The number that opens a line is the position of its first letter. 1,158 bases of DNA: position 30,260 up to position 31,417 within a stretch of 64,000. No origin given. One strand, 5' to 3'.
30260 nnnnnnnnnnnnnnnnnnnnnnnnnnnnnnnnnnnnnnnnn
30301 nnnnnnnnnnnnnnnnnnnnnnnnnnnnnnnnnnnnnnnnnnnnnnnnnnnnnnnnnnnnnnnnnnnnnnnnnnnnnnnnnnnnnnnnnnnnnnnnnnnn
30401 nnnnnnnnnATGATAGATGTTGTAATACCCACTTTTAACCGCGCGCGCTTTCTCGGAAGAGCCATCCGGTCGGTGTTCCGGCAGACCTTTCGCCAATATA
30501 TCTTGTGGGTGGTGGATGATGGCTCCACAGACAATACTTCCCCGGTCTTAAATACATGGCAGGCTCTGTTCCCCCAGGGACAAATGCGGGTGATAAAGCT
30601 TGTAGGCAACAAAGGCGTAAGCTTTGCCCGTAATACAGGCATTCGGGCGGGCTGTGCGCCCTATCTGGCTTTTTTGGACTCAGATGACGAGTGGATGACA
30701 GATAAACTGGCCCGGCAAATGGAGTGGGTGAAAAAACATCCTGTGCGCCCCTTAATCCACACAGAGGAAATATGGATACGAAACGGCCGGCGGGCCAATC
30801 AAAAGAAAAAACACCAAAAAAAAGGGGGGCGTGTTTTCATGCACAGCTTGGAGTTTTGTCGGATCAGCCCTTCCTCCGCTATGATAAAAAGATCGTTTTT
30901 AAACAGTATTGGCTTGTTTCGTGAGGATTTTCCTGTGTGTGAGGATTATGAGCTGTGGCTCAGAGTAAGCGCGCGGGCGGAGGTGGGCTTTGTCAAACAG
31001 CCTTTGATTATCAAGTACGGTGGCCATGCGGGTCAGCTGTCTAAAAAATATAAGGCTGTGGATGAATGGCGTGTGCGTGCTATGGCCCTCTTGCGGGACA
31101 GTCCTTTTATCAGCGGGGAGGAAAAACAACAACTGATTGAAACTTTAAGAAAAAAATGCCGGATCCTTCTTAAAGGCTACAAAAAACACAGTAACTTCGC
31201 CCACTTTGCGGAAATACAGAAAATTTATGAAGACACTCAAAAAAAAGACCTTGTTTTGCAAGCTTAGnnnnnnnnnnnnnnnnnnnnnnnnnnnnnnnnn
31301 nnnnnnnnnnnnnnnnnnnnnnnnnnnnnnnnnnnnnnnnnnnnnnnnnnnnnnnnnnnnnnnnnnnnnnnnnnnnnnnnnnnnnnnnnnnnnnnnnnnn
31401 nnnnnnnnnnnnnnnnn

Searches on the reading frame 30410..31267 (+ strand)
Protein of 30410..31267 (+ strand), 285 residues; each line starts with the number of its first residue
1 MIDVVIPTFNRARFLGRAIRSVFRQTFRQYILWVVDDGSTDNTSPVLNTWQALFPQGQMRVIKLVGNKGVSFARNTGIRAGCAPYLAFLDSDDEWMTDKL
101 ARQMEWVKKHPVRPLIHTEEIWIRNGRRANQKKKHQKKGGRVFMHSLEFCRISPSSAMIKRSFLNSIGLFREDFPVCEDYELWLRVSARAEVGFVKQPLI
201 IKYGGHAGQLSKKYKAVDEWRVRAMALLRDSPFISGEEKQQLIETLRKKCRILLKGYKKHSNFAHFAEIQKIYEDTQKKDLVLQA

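Call 3: search_protein_families(library=pfam, proteins=[window:30410-31267:+], max_evalue=0.01)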
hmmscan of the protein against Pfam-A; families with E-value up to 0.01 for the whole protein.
window:30410-31267:+ (285 aa): 3 families
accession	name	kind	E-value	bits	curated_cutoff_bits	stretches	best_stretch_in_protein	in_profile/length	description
PF00535.33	Glycos_transf_2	-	4.6e-27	95.4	23.3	1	4-113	2-109/168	Glycosyl transferase family 2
PF13641.12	Glyco_tranf_2_3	-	8.8e-14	52.5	27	1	4-189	5-197/230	Glycosyltransferase like family 2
PF10111.15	Glyco_tranf_2_2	-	1.2e-12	48.3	27.3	1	28-219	28-230/276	Glycosyltransferase like family 2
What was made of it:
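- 30410..31267 (+): Family 2 glycosyltransferase (285 aa), a conserved divergent neighbour of amd-speE. This is context; a functional link is unknown. Pfam PF00535 at E 4.6e-27 (call 3).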

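Call 4: search_protein_families(library=ncbifam, proteins=[window:30410-31267:+], max_evalue=0.01)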
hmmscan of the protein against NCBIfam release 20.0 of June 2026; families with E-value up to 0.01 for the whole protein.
window:30410-31267:+ (285 aa): 20 families
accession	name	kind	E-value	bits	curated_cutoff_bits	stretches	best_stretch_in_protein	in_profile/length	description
NF047683.1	TeichurnBiosyTuaG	equivalog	5.7e-25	88.4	400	1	2-130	8-134/252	teichuronic acid biosynthesis protein TuaG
NF041875.1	EPS_EpsD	equivalog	1.9e-19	70.2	370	1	2-197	1-201/325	exopolysaccharide biosynthesis glycosyltransferase EpsD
NF007482.0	PRK10073.1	equivalog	2.1e-18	66.4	423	1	2-105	8-108/334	glycosyltransferase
NF038302.1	EPS_HpsE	equivalog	9.5e-13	47.8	300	1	3-111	4-115/307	hormogonium polysaccharide biosynthesis glycosyltransferase HpsE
NF053739.1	GlytfEpsEBac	equivalog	1.6e-12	47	450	1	3-197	4-196/265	glycosyltransferase EpsE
NF007453.0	PRK10018.1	equivalog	2.4e-12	47.1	382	1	2-186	8-189/280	colanic acid biosynthesis glycosyltransferase WcaA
TIGR04017.1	WcaA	equivalog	3.6e-12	46.5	495.75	1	2-186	7-188/279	colanic acid biosynthesis glycosyltransferase WcaA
TIGR03965.1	mycofact_glyco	equivalog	6.8e-12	45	280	1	3-92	77-164/467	mycofactocin biosynthesis glycosyltransferase MftF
NF050050.1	ProtGlycPglI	equivalog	1.6e-11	44.1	500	1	2-108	4-109/306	GalNAc(5)-diNAcBac-PP-undecaprenol beta-1,3-glucosyltransferase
TIGR04283.1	glyco_like_mftF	equivalog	2.7e-11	43.5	182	1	3-199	2-182/221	TIGR04283 family arsenosugar biosynthesis glycosyltransferase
TIGR03937.1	PgaC_IcaA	equivalog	8.8e-11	41.4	422.3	1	2-93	47-136/407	poly-beta-1,6-N-acetyl-D-glucosamine synthase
NF038299.1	EPS_HpsN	equivalog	2e-07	30.3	425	1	2-136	3-127/317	hormogonium polysaccharide biosynthesis glycosyltransferase HpsN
TIGR04242.1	nodulat_NodC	equivalog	3.5e-06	26.2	550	1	2-103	50-155/395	chitooligosaccharide synthase NodC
TIGR03111.1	glyc2_xrt_Gpos1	hypoth_equivalog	1.3e-05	24.2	363.95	1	2-102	51-151/439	TIGR03111 family XrtG-associated glycosyltransferase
TIGR03469.1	HpnB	hypoth_equivalog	3.1e-05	23.2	379.25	1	2-105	46-158/386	hopene-associated glycosyltransferase HpnB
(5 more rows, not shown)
